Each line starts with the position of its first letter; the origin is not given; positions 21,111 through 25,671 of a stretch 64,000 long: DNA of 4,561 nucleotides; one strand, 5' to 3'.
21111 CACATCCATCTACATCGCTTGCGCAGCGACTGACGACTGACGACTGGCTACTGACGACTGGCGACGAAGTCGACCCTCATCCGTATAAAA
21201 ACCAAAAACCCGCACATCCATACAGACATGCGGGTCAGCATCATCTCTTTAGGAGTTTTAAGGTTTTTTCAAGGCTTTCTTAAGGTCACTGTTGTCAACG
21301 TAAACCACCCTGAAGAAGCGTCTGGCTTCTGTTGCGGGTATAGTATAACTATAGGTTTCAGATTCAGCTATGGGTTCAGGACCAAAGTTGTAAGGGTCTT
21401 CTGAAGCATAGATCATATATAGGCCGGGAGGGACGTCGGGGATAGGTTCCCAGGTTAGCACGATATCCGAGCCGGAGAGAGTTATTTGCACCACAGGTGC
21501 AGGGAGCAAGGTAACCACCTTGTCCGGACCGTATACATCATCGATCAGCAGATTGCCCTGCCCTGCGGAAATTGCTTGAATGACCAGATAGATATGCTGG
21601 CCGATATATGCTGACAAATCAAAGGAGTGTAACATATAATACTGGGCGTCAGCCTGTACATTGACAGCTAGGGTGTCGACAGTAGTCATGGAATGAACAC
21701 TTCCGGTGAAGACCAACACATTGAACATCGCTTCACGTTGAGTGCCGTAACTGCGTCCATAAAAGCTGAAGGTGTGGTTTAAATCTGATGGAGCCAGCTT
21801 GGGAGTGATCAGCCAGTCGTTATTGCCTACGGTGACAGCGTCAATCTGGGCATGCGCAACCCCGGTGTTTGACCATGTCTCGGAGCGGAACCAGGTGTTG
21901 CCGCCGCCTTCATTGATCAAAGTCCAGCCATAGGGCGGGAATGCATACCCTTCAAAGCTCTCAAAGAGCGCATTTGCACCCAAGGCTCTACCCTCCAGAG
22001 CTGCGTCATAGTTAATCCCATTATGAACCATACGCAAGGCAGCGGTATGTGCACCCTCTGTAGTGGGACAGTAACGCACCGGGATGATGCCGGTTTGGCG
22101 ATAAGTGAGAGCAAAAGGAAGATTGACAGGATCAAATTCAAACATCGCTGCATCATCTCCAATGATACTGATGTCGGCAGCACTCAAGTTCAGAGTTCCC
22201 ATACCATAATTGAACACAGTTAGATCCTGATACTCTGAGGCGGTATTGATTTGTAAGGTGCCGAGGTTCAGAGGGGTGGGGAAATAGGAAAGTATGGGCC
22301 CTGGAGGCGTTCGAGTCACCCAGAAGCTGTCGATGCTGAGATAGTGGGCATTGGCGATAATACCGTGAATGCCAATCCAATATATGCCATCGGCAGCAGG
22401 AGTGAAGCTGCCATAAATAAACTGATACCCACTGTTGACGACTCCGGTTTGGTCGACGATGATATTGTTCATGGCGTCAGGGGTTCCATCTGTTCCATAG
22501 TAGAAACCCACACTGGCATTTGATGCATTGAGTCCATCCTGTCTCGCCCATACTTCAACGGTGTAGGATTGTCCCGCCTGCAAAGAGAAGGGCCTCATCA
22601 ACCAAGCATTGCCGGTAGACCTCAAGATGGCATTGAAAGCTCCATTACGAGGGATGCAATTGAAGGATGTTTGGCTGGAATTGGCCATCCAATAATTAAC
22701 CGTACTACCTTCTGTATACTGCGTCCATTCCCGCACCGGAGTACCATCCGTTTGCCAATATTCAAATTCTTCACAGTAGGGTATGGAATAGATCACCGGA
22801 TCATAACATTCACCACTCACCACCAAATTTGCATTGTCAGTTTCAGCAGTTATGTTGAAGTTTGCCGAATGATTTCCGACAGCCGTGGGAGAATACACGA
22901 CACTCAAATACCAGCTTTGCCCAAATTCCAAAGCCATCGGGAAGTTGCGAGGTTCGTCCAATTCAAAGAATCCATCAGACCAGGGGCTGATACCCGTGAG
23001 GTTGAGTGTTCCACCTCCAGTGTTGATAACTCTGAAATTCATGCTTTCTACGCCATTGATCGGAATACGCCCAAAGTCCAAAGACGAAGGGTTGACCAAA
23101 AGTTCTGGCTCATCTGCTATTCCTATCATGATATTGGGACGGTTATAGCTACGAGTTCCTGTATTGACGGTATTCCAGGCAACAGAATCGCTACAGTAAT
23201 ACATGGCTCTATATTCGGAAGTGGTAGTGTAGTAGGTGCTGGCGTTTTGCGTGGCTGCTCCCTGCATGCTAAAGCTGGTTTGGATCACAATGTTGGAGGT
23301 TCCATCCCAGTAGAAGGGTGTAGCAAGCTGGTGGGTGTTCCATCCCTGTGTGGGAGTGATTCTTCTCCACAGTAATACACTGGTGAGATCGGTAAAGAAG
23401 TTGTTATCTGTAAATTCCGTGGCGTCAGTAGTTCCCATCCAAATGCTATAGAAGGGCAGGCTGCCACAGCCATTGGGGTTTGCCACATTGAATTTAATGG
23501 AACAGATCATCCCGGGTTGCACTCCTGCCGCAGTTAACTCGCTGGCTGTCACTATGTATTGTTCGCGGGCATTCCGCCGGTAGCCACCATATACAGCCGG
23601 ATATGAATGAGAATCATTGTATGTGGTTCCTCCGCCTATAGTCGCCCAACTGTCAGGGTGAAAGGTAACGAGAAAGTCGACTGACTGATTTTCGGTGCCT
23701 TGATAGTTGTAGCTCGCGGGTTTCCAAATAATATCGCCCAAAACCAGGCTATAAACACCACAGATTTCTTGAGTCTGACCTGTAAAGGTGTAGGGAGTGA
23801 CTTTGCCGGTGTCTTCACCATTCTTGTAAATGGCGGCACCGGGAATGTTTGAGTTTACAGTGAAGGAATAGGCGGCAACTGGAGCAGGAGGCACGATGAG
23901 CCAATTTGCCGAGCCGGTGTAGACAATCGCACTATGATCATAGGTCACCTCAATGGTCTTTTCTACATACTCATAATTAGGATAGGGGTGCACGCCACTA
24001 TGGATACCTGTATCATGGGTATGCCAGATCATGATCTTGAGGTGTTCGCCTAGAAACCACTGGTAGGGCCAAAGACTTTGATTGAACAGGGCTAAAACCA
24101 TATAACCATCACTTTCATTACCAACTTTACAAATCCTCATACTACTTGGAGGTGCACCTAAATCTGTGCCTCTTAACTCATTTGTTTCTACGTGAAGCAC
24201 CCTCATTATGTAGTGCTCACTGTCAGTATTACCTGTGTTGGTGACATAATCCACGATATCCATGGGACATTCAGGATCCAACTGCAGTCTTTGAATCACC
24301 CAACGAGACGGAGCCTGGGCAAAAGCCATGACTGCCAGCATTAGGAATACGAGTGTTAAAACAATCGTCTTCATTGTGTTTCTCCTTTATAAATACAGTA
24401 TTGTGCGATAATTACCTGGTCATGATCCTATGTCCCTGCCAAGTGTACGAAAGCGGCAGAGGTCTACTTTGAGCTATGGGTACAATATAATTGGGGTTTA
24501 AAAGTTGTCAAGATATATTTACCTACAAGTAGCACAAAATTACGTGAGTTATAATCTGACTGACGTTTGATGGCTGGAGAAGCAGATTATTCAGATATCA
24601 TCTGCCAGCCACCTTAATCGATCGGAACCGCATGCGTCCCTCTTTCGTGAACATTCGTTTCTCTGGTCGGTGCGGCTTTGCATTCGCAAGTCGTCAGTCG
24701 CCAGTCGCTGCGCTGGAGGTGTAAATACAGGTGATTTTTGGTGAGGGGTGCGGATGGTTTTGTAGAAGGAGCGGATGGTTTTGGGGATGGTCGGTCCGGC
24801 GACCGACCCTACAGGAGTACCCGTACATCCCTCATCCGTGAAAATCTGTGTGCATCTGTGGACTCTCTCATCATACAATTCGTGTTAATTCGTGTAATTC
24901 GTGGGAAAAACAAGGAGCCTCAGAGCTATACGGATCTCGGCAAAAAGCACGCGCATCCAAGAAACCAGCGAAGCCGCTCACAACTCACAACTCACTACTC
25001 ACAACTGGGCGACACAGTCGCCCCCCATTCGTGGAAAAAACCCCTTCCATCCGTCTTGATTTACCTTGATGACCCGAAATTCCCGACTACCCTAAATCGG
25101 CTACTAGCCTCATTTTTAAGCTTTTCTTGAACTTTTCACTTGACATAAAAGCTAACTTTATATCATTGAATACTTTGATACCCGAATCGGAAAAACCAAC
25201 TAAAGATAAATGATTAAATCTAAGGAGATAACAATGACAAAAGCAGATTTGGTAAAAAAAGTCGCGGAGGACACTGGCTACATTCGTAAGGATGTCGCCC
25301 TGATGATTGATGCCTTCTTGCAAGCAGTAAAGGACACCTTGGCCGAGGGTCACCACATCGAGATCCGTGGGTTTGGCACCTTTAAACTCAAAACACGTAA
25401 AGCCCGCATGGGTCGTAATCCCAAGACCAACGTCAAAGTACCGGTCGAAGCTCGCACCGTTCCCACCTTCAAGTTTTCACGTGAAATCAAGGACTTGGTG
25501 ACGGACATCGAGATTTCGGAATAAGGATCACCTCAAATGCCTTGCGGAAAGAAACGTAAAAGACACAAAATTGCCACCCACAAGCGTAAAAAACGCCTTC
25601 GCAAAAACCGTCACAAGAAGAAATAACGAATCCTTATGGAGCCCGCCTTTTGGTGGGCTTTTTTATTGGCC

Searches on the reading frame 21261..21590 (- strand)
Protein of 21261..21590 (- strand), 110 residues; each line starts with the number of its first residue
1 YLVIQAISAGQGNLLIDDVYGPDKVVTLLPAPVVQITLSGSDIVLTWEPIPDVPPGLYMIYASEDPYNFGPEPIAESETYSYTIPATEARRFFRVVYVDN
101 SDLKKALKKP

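Call 27: search_protein_families(library=ncbifam, proteins=[window:21261-21590:-], max_evalue=10)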
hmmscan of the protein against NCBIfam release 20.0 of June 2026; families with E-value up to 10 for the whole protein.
window:21261-21590:- (110 aa): 0 families

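Call 28: search_protein_families(library=pfam, proteins=[window:21261-21590:-], max_evalue=10)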
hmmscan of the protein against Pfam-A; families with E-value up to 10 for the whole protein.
window:21261-21590:- (110 aa): 0 families

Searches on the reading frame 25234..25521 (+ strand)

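Call 90: search_protein_families(library=ncbifam, proteins=[window:25234-25521:+], max_evalue=0.01)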
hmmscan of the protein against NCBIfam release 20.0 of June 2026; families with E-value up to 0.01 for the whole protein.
window:25234-25521:+ (96 aa): 7 families
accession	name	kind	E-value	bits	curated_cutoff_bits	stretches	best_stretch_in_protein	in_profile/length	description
NF001222.0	PRK00199.1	equivalog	6.9e-27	93.5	115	1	1-90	1-91/95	integration host factor subunit beta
NF001401.0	PRK00285.1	equivalog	1.1e-25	89.7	111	1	1-92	6-97/103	integration host factor subunit alpha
TIGR00988.1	hip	equivalog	1.5e-24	86.1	119.95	1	1-90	1-91/94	integration host factor subunit beta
TIGR00987.1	himA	equivalog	5e-21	74.9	120.25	1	1-91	2-92/96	integration host factor subunit alpha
NF007945.0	PRK10664.1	equivalog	5.3e-17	62.2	157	1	1-89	1-89/90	nucleoid-associated protein HU-beta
NF008023.0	PRK10753.1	equivalog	4e-14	52.7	162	1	1-89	1-89/90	nucleoid-associated protein HU-alpha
TIGR01201.1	HU_rel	subfamily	5.6e-06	26.3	68.6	1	1-68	31-98/170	HU family DNA-binding protein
